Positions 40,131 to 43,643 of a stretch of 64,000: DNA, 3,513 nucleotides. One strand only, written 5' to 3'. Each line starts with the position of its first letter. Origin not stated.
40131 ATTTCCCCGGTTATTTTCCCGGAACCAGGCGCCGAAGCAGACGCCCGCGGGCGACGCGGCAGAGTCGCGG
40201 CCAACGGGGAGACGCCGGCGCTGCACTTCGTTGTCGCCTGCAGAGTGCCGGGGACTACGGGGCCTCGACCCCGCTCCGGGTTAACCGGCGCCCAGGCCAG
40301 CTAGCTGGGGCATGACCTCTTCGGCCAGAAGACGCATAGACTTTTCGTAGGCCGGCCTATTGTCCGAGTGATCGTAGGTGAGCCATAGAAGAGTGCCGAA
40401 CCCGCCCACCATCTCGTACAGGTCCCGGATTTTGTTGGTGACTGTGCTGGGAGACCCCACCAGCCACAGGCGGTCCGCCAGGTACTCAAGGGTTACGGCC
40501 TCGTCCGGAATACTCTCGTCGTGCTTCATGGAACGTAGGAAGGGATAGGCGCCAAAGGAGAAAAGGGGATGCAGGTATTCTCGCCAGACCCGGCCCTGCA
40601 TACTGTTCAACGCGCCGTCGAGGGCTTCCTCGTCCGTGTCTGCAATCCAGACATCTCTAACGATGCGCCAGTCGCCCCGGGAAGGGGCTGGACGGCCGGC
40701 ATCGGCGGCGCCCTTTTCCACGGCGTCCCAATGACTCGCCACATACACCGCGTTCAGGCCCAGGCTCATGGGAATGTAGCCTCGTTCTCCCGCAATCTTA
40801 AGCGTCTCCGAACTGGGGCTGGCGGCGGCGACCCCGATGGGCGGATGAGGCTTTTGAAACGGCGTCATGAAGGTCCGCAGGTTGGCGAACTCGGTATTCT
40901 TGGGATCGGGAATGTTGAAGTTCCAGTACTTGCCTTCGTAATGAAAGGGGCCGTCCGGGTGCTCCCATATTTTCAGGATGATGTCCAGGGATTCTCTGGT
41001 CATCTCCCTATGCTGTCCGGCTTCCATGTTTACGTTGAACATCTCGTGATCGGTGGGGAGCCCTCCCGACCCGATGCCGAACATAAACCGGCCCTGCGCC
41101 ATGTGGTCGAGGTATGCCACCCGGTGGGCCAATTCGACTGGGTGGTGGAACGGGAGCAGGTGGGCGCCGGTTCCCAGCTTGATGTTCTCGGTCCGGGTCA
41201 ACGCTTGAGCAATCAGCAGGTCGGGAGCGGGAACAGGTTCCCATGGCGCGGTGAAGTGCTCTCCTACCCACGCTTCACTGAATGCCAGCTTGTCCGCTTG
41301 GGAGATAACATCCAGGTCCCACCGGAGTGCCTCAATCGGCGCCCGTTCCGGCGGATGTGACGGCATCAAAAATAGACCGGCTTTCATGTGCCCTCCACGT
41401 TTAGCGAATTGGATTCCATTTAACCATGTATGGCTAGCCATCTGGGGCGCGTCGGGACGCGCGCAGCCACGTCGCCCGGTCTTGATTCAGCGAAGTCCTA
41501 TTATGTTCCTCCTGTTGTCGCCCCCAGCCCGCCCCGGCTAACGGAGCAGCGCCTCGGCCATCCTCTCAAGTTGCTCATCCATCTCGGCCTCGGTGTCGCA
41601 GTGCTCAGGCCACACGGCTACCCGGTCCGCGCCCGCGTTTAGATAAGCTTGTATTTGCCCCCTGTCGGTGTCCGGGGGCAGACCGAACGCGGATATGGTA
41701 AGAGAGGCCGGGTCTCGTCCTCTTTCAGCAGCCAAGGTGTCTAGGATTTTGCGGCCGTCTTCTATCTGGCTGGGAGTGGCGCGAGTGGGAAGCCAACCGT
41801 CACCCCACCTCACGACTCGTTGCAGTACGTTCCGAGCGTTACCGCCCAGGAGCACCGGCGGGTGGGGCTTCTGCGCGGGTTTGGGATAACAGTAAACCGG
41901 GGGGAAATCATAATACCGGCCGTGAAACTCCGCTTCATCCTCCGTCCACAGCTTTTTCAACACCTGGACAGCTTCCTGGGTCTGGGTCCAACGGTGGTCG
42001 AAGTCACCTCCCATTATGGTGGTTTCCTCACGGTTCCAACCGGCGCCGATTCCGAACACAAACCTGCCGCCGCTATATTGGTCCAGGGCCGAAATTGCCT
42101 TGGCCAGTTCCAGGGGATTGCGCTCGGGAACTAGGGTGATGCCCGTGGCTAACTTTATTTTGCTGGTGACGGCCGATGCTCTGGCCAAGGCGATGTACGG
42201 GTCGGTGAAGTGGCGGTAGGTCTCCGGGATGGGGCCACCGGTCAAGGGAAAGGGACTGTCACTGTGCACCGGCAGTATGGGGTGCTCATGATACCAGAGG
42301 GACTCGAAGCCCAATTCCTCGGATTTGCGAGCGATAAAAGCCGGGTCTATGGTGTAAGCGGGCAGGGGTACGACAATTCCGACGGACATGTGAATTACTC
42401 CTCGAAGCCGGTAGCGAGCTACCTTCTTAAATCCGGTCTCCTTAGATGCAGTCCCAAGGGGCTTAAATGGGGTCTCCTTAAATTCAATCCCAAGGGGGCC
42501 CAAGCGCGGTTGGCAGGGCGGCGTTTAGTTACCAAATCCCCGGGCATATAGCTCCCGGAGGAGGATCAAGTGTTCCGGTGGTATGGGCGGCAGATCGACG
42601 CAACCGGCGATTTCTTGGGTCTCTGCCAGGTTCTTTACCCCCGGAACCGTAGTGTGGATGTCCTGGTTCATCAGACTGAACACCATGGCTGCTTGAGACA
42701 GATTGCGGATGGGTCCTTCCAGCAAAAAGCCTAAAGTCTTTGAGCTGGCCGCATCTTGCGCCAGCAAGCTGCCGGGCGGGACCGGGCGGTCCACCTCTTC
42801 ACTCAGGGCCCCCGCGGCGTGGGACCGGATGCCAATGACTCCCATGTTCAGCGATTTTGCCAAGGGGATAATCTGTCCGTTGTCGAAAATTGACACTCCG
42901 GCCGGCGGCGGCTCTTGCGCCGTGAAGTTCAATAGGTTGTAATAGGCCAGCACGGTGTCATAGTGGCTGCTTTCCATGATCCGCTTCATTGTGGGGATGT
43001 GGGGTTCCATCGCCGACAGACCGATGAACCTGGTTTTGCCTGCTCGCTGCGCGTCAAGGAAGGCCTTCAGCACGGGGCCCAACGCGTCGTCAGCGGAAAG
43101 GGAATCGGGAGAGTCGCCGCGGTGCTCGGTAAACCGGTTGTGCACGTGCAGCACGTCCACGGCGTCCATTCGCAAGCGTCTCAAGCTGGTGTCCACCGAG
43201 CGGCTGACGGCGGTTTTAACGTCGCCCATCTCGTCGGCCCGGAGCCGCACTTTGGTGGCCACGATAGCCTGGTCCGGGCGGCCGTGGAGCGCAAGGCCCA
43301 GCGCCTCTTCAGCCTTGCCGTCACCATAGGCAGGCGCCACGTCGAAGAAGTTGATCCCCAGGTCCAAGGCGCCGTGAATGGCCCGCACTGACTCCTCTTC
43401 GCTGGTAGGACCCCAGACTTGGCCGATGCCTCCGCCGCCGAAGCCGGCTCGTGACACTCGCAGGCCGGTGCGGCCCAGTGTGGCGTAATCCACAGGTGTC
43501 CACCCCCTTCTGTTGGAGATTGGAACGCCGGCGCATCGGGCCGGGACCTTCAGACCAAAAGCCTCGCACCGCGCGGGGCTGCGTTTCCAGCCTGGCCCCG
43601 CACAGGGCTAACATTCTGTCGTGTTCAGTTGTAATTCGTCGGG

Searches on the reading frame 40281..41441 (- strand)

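Call 105: search_protein_families(library=pfam, proteins=[window:40281-41441:-], max_evalue=0.00001)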
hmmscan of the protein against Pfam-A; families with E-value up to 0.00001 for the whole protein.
window:40281-41441:- (386 aa): 1 family
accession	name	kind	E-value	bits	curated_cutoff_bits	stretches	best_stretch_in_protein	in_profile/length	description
PF00296.26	Bac_luciferase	-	2.1e-46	159.2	27.9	1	19-344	1-310/314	Luciferase-like monooxygenase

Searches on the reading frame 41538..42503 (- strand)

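Call 105: search_protein_families(library=pfam, proteins=[window:41538-42503:-], max_evalue=0.00001)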
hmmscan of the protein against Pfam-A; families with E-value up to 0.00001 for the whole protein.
window:41538-42503:- (321 aa): 1 family
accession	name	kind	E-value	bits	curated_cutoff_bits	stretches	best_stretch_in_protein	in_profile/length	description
PF00296.26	Bac_luciferase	-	4e-48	164.8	27.9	1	57-273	28-225/314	Luciferase-like monooxygenase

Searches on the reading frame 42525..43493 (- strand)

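Call 105: search_protein_families(library=pfam, proteins=[window:42525-43493:-], max_evalue=0.00001)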
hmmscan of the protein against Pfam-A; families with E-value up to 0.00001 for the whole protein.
window:42525-43493:- (322 aa): 1 family
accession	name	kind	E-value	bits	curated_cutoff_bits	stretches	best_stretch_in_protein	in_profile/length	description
PF00248.27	Aldo_ket_red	-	7.1e-37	127.5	24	1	17-315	3-289/291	Aldo/keto reductase family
